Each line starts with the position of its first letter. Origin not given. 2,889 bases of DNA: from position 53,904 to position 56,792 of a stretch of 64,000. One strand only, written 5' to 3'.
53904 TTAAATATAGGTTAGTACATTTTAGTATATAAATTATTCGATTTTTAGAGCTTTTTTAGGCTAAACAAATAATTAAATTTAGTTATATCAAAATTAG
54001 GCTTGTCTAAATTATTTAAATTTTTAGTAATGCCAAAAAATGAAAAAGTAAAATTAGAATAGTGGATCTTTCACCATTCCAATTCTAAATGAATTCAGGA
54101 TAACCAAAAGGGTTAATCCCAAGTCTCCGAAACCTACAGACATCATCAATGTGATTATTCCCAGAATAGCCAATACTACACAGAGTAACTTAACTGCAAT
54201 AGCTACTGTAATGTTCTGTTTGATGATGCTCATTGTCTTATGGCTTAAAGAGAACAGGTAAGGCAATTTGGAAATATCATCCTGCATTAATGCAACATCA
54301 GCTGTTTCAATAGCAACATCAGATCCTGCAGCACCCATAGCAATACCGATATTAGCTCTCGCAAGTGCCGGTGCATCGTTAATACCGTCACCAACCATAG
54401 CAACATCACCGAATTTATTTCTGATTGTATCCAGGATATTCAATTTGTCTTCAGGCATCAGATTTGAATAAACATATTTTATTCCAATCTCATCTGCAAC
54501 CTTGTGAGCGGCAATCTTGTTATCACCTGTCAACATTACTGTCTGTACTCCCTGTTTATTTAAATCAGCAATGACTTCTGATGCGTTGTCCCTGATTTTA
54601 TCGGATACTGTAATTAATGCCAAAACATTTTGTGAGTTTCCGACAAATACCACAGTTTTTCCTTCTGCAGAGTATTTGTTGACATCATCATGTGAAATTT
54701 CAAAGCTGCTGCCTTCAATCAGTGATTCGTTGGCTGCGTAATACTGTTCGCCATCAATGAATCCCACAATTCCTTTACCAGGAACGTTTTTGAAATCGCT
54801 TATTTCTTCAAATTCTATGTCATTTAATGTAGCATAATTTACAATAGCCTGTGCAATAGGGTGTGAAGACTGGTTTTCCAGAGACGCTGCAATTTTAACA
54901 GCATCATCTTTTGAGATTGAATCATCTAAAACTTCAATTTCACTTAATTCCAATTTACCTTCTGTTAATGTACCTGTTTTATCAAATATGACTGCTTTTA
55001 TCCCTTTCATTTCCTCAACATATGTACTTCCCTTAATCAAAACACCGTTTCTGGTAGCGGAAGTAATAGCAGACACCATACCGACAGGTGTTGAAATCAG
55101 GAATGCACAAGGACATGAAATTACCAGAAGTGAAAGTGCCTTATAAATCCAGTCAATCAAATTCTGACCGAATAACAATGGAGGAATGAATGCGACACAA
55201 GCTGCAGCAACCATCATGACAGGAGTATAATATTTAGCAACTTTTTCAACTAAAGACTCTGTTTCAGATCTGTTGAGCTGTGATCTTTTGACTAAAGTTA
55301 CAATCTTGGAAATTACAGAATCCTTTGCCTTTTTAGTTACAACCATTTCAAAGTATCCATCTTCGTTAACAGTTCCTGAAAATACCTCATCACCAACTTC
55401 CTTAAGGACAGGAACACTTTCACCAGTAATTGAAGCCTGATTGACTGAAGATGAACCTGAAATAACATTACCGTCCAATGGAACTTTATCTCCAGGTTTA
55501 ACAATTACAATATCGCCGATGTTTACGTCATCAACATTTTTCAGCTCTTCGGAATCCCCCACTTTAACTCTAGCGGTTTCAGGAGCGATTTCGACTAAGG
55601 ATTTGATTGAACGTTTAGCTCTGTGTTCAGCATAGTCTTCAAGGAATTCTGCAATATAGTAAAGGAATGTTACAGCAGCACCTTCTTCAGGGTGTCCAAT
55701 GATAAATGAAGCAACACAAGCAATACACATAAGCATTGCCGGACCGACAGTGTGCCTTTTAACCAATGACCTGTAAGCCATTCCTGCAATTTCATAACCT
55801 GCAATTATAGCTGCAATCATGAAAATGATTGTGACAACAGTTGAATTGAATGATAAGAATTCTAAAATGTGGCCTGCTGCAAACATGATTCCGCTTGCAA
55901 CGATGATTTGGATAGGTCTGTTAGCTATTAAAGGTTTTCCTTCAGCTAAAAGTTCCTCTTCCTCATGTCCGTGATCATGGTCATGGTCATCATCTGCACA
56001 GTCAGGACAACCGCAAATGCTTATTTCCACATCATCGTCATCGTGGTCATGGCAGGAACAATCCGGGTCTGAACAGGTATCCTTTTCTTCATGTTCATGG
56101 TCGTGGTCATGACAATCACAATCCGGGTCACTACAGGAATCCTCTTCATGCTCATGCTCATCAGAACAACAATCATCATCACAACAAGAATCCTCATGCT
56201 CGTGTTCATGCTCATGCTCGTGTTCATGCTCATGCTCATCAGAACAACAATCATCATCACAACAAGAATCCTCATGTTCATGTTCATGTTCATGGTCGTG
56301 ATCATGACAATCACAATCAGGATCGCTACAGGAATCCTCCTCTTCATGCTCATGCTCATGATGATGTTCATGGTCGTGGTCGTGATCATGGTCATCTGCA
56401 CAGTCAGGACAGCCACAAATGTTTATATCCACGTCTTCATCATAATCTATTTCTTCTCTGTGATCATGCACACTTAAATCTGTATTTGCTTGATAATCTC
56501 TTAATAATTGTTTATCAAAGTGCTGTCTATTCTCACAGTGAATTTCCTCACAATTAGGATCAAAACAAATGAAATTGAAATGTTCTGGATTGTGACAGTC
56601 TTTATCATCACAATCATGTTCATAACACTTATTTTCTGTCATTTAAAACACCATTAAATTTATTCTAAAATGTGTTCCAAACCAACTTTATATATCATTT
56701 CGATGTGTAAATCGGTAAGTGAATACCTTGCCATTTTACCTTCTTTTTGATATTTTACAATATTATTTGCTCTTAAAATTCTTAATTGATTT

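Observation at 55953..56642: P1B ATPase with a ~230-aa His/Cys/Asp/Glu N-terminus arranged in mirrored module order instead of an HMA domain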

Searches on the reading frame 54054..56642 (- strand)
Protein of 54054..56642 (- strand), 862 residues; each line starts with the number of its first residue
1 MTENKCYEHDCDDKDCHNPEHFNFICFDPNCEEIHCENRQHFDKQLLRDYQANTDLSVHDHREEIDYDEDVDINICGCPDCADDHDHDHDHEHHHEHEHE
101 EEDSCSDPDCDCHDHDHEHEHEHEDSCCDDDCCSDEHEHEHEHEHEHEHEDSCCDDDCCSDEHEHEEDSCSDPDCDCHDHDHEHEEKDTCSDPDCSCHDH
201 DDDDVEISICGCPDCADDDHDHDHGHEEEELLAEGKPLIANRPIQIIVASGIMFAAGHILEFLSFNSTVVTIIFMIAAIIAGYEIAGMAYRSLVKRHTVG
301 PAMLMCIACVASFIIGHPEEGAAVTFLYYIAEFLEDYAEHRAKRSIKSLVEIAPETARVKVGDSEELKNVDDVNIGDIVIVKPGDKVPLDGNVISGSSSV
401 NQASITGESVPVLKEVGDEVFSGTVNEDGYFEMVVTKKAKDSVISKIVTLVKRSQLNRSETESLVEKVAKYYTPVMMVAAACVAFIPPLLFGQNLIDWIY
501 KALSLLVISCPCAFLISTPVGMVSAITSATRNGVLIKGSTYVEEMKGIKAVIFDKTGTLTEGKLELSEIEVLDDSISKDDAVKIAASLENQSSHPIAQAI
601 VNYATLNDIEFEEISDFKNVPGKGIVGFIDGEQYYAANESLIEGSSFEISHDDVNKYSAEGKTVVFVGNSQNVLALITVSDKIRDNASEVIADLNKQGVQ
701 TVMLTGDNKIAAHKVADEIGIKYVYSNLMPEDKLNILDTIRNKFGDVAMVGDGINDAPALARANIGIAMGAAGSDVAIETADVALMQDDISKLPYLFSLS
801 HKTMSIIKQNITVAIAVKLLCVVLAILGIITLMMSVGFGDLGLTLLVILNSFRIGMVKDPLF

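Call 4: search_protein_families(library=pfam, proteins=[window:54054-56642:-], max_evalue=0.01)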
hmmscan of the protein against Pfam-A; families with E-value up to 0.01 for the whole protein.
window:54054-56642:- (862 aa): 4 families
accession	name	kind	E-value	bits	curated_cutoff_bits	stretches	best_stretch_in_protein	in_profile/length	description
PF00122.25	E1-E2_ATPase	-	8.9e-53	178.9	28.1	1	352-531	2-180/181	E1-E2 ATPase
PF00702.32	Hydrolase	-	9.1e-34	118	26.4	1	548-764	1-191/191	haloacid dehalogenase-like hydrolase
PF08282.18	Hydrolase_3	-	9.8e-05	22.6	20.9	0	744-777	203-236/255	haloacid dehalogenase-like hydrolase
PF12710.13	HAD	-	0.0091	16.9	27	0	684-727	87-130/189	haloacid dehalogenase-like hydrolase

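Call 5: search_protein_families(library=ncbifam, proteins=[window:54054-56642:-], max_evalue=0.001)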
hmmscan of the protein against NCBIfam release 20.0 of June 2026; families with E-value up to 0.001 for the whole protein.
window:54054-56642:- (862 aa): 25 families
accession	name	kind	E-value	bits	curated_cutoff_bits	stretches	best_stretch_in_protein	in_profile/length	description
TIGR01525.1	ATPase-IB_hvy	subfamily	7e-183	609.5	346.25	1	303-853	3-559/560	heavy metal translocating P-type ATPase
TIGR01512.1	ATPase-IB2_Cd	subfamily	4.1e-154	513.9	313.5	2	303-640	3-305/494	cadmium family heavy metal-translocating P-type ATPase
NF008262.1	PRK11033.1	equivalog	7.8e-153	510.6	1005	1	244-854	124-727/731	zinc/cadmium/mercury/lead-transporting ATPase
NF033775.1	P_type_ZntA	exception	3.8e-139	465.2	1240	1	241-854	128-728/732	Zn(II)/Cd(II)/Pb(II) translocating P-type ATPase ZntA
TIGR01511.1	ATPase-IB1_Cu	subfamily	3.9e-119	399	397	1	320-833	45-515/542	copper-translocating P-type ATPase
NF007952.0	PRK10671.1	equivalog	6.9e-103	345.4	1316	1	324-825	296-796/838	copper-exporting P-type ATPase CopA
TIGR01494.1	ATPase_P-type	subfamily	2.4e-91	306.6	62.3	1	325-834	3-469/478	HAD-IC family P-type ATPase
TIGR01647.1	ATPase-IIIA_H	equivalog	7e-55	186.5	615.5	2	303-722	40-482/755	plasma-membrane proton-efflux P-type ATPase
NF010609.0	PRK14010.1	equivalog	1.9e-49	168.5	1323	1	330-827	78-584/673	K(+)-transporting ATPase subunit B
TIGR01497.1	kdpB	equivalog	6.6e-49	166.6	527.9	1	328-816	77-579/675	potassium-transporting ATPase subunit KdpB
TIGR01522.1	ATPase-IIA2_Ca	equivalog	1.5e-34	118.9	798.3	3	724-833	567-671/854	calcium-transporting P-type ATPase, PMR1-type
TIGR01517.1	ATPase-IIB_Ca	equivalog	2.6e-32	111.9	507.05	2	356-572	157-384/882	calcium-translocating P-type ATPase, PMCA-type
TIGR01657.1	P-ATPase-V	hypoth_equivalog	3.2e-30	104.4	618.25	4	292-416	166-292/1055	ATP13A2 family polyamine export P-type ATPase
TIGR01106.1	ATPase-IIC_X-K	subfamily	1.7e-29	102.3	946.1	2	330-606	116-401/997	Na,H/K antiporter P-type ATPase subunit alpha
TIGR01524.1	ATPase-IIIB_Mg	equivalog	1.2e-26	92.9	610.75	3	310-609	80-394/867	magnesium-translocating P-type ATPase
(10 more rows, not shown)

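Call 9: find_homologous_proteins(query=window:54054-56642:-, max_evalue=1e-20)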
Query window:54054-56642:- (862 aa): 7131 proteins with E <= 1e-20 among 8000 candidates; the best 120 are listed.
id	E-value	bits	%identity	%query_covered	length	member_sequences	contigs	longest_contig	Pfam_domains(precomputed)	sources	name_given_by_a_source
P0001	0.0e+0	1858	96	100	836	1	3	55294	PF00702.33,PF00122.26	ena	-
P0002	0.0e+0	1730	82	100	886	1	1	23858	PF00702.33,PF00122.26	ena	-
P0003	0.0e+0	1680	82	100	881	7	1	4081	PF00702.33,PF00122.26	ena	-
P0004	0.0e+0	1672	87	92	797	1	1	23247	PF00702.33,PF00122.26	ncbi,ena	-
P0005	0.0e+0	1670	87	92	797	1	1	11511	PF00702.33,PF00122.26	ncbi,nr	ncbi:MAG: cation-translocating P-type ATPase [Methanobrevibacter sp.]|nr:cation-translocating P-type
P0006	0.0e+0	1659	81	100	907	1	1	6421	PF00702.33,PF00122.26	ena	-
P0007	0.0e+0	1654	84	100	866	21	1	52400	PF00702.33,PF00122.26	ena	-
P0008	0.0e+0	1630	81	100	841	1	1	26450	PF00702.33,PF00122.26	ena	-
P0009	0.0e+0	1629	81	100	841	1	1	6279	PF00702.33,PF00122.26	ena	-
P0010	0.0e+0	1628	81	100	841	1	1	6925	PF00702.33,PF00122.26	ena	-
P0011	0.0e+0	1624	81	100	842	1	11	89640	PF00702.33,PF00122.26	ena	-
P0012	0.0e+0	1623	81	100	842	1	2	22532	PF00702.33,PF00122.26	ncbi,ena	-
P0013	0.0e+0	1619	82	100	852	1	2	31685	PF00702.33,PF00122.26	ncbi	-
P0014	0.0e+0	1615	77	100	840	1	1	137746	PF00702.33,PF00122.26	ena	-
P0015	0.0e+0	1613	89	81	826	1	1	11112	PF00702.33,PF00122.26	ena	-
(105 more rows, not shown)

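Call 20: search_solved_structures(query=window:54054-56642:-, max_evalue=1e-20)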
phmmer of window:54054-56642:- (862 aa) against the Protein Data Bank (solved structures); distinct sequences matched with E-value up to 1e-20: 71 (the best 60 are shown).
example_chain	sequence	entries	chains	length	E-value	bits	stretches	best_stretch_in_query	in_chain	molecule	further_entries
4umv_A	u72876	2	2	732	8.6e-113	381.5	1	253-854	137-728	ZINC-TRANSPORTING ATPASE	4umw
7qbz_A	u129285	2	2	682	3.9e-107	362.8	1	217-859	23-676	Cadmium translocating P-type ATPase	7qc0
3rfu_A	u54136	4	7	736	1.3e-101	344.5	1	318-854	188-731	Copper efflux ATPase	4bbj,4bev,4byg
3j08_A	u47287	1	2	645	1.7e-89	304.4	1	299-838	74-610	copper-exporting P-type ATPase A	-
7r0g_A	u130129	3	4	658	2e-89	304.2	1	263-838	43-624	Putative copper-exporting P-type ATPase A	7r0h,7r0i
3j09_A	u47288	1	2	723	3.1e-89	303.6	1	263-838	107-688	copper-exporting P-type ATPase A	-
8q75_A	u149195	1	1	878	6.6e-83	282.6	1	326-825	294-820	Copper-transporting ATPase HMA4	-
8q73_A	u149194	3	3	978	8.7e-83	282.2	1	326-825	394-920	Copper-transporting ATPase HMA4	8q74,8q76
7si3_A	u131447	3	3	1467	2.6e-66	227.7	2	329-631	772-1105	P-type Cu(+) transporter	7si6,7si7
7xuk_A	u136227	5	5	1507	3.6e-59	204.1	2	652-856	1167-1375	Copper-transporting ATPase 2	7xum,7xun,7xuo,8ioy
3sky_A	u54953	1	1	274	4.1e-58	200.6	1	543-808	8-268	Copper-exporting P-type ATPase B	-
3skx_A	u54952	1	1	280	9.3e-58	199.4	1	543-805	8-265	Copper-exporting P-type ATPase B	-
3a1c_A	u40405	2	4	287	9.1e-46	159.8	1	531-808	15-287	Probable copper-exporting P-type ATPase A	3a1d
3a1e_A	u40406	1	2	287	1.3e-44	156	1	531-808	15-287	Probable copper-exporting P-type ATPase A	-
2b8e_A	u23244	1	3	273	1.3e-43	152.6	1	542-805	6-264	cation-transporting ATPase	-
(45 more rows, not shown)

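Call 42: find_encoding_contigs(protein=P0001, flank=1500, max_places=4)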
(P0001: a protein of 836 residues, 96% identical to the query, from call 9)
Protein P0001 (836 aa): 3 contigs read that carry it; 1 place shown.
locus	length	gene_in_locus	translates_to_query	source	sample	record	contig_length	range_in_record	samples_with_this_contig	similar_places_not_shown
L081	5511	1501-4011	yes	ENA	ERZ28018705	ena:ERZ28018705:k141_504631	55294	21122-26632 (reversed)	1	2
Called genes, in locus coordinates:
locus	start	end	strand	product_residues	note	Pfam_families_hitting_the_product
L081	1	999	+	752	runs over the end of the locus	PF02687:FtsX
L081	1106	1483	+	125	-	PF01022:HTH_5, PF12840:HTH_20 (weak)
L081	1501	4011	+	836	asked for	PF00122:E1-E2_ATPase, PF00702:Hydrolase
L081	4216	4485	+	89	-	PF19605:DUF6110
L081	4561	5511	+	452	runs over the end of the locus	PF01554:MatE, PF01943:Polysacc_synt, PF01554:MatE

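Call 43: find_encoding_contigs(protein=window:54054-56642:-, flank=1500, max_places=4)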
Protein window:54054-56642:- (862 aa): 11 contigs read that carry it; 4 places shown.
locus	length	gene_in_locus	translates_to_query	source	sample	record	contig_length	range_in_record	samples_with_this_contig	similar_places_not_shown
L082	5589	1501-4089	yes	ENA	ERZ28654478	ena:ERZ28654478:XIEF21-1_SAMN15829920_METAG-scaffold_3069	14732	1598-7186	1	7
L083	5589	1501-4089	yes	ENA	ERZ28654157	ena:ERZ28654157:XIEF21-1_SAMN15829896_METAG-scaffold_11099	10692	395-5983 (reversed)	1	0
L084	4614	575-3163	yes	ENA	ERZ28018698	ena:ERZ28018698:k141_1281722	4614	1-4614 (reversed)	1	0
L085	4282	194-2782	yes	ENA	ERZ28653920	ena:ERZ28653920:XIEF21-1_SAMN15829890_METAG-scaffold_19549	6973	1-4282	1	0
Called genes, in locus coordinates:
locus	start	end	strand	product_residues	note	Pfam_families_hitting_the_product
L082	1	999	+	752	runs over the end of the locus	PF02687:FtsX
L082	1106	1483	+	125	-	PF01022:HTH_5, PF12840:HTH_20 (weak)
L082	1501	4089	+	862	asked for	-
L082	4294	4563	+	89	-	PF19605:DUF6110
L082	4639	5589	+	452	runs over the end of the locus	PF01554:MatE, PF01943:Polysacc_synt, PF01554:MatE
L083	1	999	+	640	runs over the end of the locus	-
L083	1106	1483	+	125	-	PF01022:HTH_5, PF12840:HTH_20 (weak)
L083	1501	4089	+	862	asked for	-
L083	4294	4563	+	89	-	PF19605:DUF6110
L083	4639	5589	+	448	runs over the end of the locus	?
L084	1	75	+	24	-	?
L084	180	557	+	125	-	PF01022:HTH_5, PF12840:HTH_20 (weak)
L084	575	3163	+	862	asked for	-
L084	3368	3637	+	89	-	PF19605:DUF6110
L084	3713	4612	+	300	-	?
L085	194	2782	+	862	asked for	-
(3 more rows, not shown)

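Call 45: predict_structure(alignment_id=A2)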
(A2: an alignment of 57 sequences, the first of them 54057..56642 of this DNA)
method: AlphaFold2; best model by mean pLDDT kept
length: 862 residues; sequences in the alignment: 57
mean_pLDDT: 45.4   pTM: 0.31
mean pLDDT of the five models: 45.4, 42.8, 39.6, 39.2, 36.9
residues with pLDDT >= 90: 0; 70-90: 106; 50-70: 223; < 50: 533
segments of 3 or more residues with pLDDT < 50: 1-26, 31-36, 54-251, 289-355, 383-390, 395-430, 438-474, 502-545, 752-816, 831-833, 835-846, 850-862
pLDDT, mean of each block of 10 residues (from residue 1): 33 40 45 47 51 42 27 25 29 25 27 24 23 23 24 27 27 28 26 32 25 27 25 26 43 52 56 57 50 39 43 39 36 37 28 49 65 62 45 41 37 26 35 53 29 28 38 53 64 61 46 34 31 31 53 60 70 82 81 67 81 70 68 73 52 57 71 76 69 76 66 71 68 59 61 40 35 33 32 30 35 47 53 46 48 38 34
secondary structure, 60 per line:
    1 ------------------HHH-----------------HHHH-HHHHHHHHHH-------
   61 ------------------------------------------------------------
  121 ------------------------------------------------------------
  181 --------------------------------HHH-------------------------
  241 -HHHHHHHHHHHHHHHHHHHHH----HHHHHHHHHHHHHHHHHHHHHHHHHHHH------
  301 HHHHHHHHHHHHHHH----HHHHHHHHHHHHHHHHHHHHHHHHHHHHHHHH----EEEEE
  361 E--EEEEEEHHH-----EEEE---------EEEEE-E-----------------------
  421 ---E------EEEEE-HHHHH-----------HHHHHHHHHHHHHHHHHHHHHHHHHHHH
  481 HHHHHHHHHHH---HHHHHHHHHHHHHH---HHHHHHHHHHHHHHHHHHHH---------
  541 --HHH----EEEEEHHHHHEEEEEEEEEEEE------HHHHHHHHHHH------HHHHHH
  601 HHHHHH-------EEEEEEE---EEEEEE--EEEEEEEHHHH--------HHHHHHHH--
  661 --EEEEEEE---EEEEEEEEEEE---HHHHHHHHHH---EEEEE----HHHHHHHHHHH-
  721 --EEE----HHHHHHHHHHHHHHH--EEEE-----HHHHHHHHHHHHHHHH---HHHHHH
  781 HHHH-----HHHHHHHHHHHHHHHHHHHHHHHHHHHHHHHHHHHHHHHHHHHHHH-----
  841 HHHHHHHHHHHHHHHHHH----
elements in order (helices of 4 or more, strands of 3 or more residues): H39-42 H44-53 H242-262 H267-294 H301-315 H320-351 E356-361 E364-369 E378-381 E391-395 E431-435 H437-441 H453-491 H495-508 H512-531 E550-554 H555-559 E560-571 H578-588 H595-606 E614-620 E624-629 E632-638 H639-642 H651-658 E663-669 E673-683 H687-696 E700-704 H709-719 E723-725 H730-744 E747-750 H756-771 H775-784 H790-835 H841-858

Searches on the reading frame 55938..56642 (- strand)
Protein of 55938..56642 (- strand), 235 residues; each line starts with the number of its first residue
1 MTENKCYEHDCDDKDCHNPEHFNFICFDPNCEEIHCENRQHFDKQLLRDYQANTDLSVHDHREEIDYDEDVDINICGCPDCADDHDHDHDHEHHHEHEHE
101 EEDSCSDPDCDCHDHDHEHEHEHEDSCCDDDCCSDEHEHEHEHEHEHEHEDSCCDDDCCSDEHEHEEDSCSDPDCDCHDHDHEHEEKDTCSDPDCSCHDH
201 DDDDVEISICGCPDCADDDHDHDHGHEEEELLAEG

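Call 54: search_protein_families(library=pfam, proteins=[window:55938-56642:-], max_evalue=10)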
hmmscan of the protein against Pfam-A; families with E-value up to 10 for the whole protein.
window:55938-56642:- (235 aa): 0 families

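Call 68: search_dna_similar(query=window:55938-56642:-, collection=plasmids, mode=protein, max_evalue=0.001, max_rows=10)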
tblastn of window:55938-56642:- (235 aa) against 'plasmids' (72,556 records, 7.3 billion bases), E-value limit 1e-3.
No match.

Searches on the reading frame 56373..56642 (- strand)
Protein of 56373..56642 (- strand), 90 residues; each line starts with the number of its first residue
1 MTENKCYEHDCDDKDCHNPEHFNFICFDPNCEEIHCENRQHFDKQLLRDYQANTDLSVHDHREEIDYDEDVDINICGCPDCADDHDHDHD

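Call 21: search_protein_representatives(protein=window:56373-56642:-)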
Query: 90 residues. Proteins with E-value up to 0.001 (for the whole library): 28; up to 1e-10: 21; up to 1e-30: 6. The best 28 are listed.
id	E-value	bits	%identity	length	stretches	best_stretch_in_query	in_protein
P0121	8.4e-38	145.2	72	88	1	1-87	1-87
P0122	2.7e-37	143.6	73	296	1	1-90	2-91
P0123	6.5e-37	142.3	75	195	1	1-88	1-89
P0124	1.8e-34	134.5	72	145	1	1-80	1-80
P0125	5.2e-34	133.0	69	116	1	1-89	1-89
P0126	1.8e-31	124.8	66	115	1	1-90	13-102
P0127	1.4e-26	109.1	65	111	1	1-73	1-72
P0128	4.4e-26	107.5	62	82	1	1-76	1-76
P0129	5.4e-26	107.2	66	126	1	1-73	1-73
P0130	4.0e-24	101.2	63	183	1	1-71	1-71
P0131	4.4e-23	97.9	62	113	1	2-69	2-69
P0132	4.4e-22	94.7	65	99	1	1-62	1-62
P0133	4.4e-20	88.3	52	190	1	1-89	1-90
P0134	1.6e-19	86.4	66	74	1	1-58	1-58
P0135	5.8e-19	84.6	67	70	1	1-52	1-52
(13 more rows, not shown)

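Call 25: find_related_loci(query=A1, collection=genome_contigs, flank=4000)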
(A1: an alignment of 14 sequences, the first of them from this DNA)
Query A1 (84 aa) in genome_contigs; peptide patterns used: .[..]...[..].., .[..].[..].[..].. (x = any residue, [..] = any of these).
175 stretches matched a pattern; 88 encode a relative of the query (tblastn E <= 1e-3); the best 80 are kept; 80 distinct loci.
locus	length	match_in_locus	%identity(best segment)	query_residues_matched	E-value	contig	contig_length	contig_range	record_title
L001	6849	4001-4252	98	1-84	1e-52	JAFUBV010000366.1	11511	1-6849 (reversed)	MAG: Methanobrevibacter sp. isolate RGIG4352 Roe_deer_Jejunum-2__c158936, whole genome shotgun sequence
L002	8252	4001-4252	95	1-84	6e-51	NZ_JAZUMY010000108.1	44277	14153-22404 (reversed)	MAG: Methanobrevibacter sp. isolate T1900044890_TS20190356.MAGScoT_cleanbin_000036 SGB_3254_k141_866063, whole genome sh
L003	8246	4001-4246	87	1-82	3e-47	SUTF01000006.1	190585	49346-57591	MAG: Methanobrevibacter millerae isolate SIG13 NODE_17_length_190585_cov_90.248556, whole genome shotgun sequence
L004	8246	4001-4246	85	1-82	6e-46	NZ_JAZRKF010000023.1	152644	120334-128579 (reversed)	MAG: Methanobrevibacter sp. isolate T1900045450_YK20190141.MAGScoT_cleanbin_000011 SGB_7172_k141_188993, whole genome sh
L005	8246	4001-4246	84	1-82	2e-45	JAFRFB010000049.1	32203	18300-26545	MAG: Methanobrevibacter sp. isolate RGIG2411 Goat_Ileum-6__c203, whole genome shotgun sequence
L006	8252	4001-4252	79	1-84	8e-44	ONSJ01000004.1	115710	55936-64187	uncultured Methanobrevibacter sp. isolate RUG593 genome assembly, contig: scaffold_80, whole genome shotgun sequence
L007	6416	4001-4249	80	2-84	2e-43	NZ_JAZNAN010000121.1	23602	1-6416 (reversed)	MAG: Methanobrevibacter sp. isolate T1900044747_TS20190213.MAGScoT_cleanbin_000007 SGB_2127_k141_1953599, whole genome s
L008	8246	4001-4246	74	1-82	9e-43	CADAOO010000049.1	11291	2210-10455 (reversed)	uncultured Methanobrevibacter sp. isolate RUG13476 genome assembly, contig: RUG13476_asm_49, whole genome shotgun sequen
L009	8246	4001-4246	74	1-82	3e-42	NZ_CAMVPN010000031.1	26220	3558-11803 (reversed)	MAG: uncultured Methanobrevibacter sp. isolate SRR8387718_bin.77_metaWRAP_v1.3_MAG ERZ14209544.2671, whole genome shotgu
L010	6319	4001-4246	76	1-82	4e-42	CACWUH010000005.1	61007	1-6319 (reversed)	uncultured Methanobrevibacter sp. isolate RUG10921 genome assembly, contig: RUG10921_asm_5, whole genome shotgun sequenc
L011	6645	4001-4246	78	1-82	3e-42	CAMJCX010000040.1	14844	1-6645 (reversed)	MAG: uncultured Methanobrevibacter sp. isolate SRR12081300_bin.41_metaWRAP_v1.3_MAG genome assembly, contig: ERZ12289770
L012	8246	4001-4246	76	1-82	3e-42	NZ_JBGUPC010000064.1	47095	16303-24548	MAG: Methanobrevibacter sp. isolate ruminal_MAG_172 ruminal_MAG_172_contig_0064, whole genome shotgun sequence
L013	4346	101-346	76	1-82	3e-42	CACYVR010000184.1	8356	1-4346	uncultured Methanobrevibacter sp. isolate RUG12316 genome assembly, contig: RUG12316_asm_184, whole genome shotgun seque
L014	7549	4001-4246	78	1-82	1e-41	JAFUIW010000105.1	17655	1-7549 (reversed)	MAG: Methanobrevibacter sp. isolate RGIG4535 Roe_deer_Rectum-1__c631084, whole genome shotgun sequence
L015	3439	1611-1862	74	1-84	1e-41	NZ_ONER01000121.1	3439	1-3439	Uncultured Methanobrevibacter sp. isolate RUG236, whole genome shotgun sequence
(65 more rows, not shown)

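Call 54: search_protein_families(library=pfam, proteins=[window:56373-56642:-], max_evalue=10)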
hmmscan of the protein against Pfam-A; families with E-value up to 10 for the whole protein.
window:56373-56642:- (90 aa): 0 families

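Call 55: search_solved_structures(query=A1, max_evalue=10)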
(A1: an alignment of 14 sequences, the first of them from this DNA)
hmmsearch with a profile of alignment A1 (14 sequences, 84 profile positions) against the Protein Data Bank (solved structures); distinct sequences matched with E-value up to 10: 15.
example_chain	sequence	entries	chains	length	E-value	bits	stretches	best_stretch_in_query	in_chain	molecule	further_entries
4r9n_A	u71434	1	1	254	0.34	14.4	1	21-79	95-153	Lmo0547 protein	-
9cca_G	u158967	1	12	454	0.46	14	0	62-82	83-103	Circumsporozoite protein,Pyridoxal 5'-phosphate synthase subunit PDX2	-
8ea5_A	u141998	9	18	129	0.6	13.7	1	19-63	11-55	NKG2-D type II integral membrane protein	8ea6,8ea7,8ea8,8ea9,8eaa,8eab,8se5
5hdg_A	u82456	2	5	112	0.65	13.5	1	17-60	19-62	Heat shock factor protein 1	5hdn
7dcj_A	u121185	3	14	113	0.66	13.5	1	17-60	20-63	Heat shock factor protein 1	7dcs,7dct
2ldu_A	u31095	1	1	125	0.81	13.2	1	17-59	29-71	Heat shock factor protein 1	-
5d5u_B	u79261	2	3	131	0.98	13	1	17-59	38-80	Heat shock factor protein 1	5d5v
1hyr_B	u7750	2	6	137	1.6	12.3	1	18-63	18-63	NKG2-D TYPE II INTEGRAL MEMBRANE PROTEIN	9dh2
1mpu_A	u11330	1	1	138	1.6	12.3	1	18-63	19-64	NKG2-D type II integral membrane protein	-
7fi5_A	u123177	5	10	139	1.7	12.2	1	18-63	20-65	NKG2-D type II integral membrane protein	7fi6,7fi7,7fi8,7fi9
8tm0_A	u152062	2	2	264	2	12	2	19-63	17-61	NKG2-D type II integral membrane protein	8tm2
4s0u_A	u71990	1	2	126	2.2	11.9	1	19-63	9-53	NKG2-D type II integral membrane protein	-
1kcg_A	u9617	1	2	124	2.3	11.8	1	19-63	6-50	NKG2-D type II integral membrane protein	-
4pdc_A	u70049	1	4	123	2.8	11.5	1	19-63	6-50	NKG2-D type II integral membrane protein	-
9cca_A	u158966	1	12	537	4.5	10.8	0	62-82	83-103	Circumsporozoite protein,Pyridoxal 5'-phosphate synthase subunit Pdx1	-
